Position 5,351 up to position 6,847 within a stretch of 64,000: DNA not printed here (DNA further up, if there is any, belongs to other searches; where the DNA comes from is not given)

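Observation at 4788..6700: ESCRT-III/Vps4-like pair: helical protein with MIM-like acidic tail followed by a MIT-like-AAA ATPase of the Vps4/katanin type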

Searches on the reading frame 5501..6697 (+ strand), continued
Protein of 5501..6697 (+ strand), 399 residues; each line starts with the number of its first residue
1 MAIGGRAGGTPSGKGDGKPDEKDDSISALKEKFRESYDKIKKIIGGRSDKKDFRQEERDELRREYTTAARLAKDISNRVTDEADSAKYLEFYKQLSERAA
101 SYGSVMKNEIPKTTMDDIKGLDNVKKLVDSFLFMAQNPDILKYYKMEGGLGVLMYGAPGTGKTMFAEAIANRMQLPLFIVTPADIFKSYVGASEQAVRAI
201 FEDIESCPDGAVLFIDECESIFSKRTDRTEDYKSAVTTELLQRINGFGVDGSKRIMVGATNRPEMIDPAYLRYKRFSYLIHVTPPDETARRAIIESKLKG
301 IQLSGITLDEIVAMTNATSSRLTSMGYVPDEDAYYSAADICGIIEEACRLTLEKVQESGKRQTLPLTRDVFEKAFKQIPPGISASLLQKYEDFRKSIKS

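Call 11: find_encoding_contigs(protein=P0031, flank=8000, max_places=3)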
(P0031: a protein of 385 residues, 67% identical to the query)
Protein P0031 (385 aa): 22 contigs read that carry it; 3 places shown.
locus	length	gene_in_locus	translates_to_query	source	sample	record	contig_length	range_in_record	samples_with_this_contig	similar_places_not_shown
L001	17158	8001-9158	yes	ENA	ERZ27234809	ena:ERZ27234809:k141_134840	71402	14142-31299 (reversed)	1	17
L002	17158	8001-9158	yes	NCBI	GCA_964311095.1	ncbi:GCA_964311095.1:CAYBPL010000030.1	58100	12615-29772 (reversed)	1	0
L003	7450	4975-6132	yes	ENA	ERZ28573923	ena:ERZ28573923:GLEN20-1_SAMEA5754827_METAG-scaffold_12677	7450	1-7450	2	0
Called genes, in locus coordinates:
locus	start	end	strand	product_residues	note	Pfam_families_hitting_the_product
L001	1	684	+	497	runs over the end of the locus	-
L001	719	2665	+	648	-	-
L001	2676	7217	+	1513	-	PF13195:DUF4011 (weak), PF13086:AAA_11, PF13245:AAA_19 (faint), PF13604:AAA_30 (faint), PF13086:AAA_11, PF13087:AAA_12, PF18741:MTES_1575 (weak)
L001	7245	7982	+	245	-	-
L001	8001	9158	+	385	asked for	PF00004:AAA, PF07728:AAA_5 (weak)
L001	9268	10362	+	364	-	PF00248:Aldo_ket_red, PF13183:Fer4_8 (weak), PF13237:Fer4_10 (faint), PF13187:Fer4_9 (weak)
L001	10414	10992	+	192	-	PF12822:ECF_trnsprt (weak)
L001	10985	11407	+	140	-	PF08973:TM1506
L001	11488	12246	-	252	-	PF06541:ABC_trans_CmpB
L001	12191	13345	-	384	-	PF13439:Glyco_transf_4, PF13579:Glyco_trans_4_4, PF00534:Glycos_transf_1, PF13692:Glyco_trans_1_4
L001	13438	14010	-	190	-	-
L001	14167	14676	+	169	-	PF00210:Ferritin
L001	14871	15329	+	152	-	PF13302:Acetyltransf_3 (weak), PF00583:Acetyltransf_1, PF13673:Acetyltransf_10, PF13508:Acetyltransf_7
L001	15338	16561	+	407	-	PF07690:MFS_1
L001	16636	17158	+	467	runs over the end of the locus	PF03023:MurJ, PF01554:MatE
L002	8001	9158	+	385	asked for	PF00004:AAA, PF07728:AAA_5 (weak)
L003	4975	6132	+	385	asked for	PF00004:AAA, PF07728:AAA_5 (weak)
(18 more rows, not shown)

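Call 12: find_encoding_contigs(protein=P0106, flank=8000, max_places=2)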
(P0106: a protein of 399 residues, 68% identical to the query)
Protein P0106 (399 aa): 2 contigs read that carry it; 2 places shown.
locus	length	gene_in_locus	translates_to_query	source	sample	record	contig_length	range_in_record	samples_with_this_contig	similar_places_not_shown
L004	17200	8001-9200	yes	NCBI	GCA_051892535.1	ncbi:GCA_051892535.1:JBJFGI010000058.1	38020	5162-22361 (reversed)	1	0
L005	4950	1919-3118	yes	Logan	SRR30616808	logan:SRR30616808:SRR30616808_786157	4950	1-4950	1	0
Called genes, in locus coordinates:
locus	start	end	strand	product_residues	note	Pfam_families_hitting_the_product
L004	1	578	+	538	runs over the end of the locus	-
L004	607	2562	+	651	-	-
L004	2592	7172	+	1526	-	PF13195:DUF4011, PF13086:AAA_11 (weak), PF13245:AAA_19 (faint), PF13604:AAA_30 (faint), PF13086:AAA_11, PF13087:AAA_12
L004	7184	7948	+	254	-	-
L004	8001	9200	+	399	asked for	PF00004:AAA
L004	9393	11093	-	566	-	PF00990:GGDEF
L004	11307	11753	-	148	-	PF11070:DUF2871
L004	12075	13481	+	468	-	PF13537:GATase_7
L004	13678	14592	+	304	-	-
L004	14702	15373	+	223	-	PF00072:Response_reg, PF00486:Trans_reg_C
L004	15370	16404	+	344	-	PF00512:HisKA, PF02518:HATPase_c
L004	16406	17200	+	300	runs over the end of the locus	-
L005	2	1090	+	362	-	?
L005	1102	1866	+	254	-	-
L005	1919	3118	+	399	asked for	PF00004:AAA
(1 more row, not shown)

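Call 22: find_encoding_contigs(protein=P0020, flank=10000, max_places=2)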
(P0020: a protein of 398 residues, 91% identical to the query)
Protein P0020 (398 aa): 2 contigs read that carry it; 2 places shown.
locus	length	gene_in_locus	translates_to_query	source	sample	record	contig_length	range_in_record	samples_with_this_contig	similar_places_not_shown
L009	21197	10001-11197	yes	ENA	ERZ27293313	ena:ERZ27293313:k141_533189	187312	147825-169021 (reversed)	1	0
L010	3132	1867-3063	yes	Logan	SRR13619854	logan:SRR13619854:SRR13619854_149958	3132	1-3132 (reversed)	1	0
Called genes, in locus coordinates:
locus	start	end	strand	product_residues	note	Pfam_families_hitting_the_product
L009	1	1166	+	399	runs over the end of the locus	-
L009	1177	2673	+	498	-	-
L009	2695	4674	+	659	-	-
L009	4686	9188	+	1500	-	PF13195:DUF4011, PF01443:Viral_helicase1 (faint), PF13086:AAA_11 (weak), PF13245:AAA_19 (faint), PF13604:AAA_30 (faint), PF13086:AAA_11, PF13087:AAA_12, PF18741:MTES_1575 (weak)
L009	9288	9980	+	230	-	-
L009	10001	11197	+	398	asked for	PF00004:AAA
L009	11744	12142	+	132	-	-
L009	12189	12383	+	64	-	-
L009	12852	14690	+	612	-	-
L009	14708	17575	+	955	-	PF02922:CBM_48, PF00128:Alpha-amylase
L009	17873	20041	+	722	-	PF17389:Bac_rhamnosid6H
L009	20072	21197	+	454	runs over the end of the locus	-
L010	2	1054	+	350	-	?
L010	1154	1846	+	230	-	-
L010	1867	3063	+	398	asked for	PF00004:AAA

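Call 23: search_protein_families(library=pfam, proteins=[L009:3-1163:+, L009:1177-2670:+, L009:2695-4671:+], max_evalue=0.1)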
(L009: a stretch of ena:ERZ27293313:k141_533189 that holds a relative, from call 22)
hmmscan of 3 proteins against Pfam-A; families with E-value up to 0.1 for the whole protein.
L009:3-1163:+ (387 aa): 1 family
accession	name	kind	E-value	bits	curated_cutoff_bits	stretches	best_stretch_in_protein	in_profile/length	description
PF08573.15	SAE2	-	0.048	15.2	19.8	1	10-96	19-105/110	DNA endonuclease activator SAE2/CtIP C-terminus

L009:1177-2670:+ (498 aa): 0 families

L009:2695-4671:+ (659 aa): 0 families
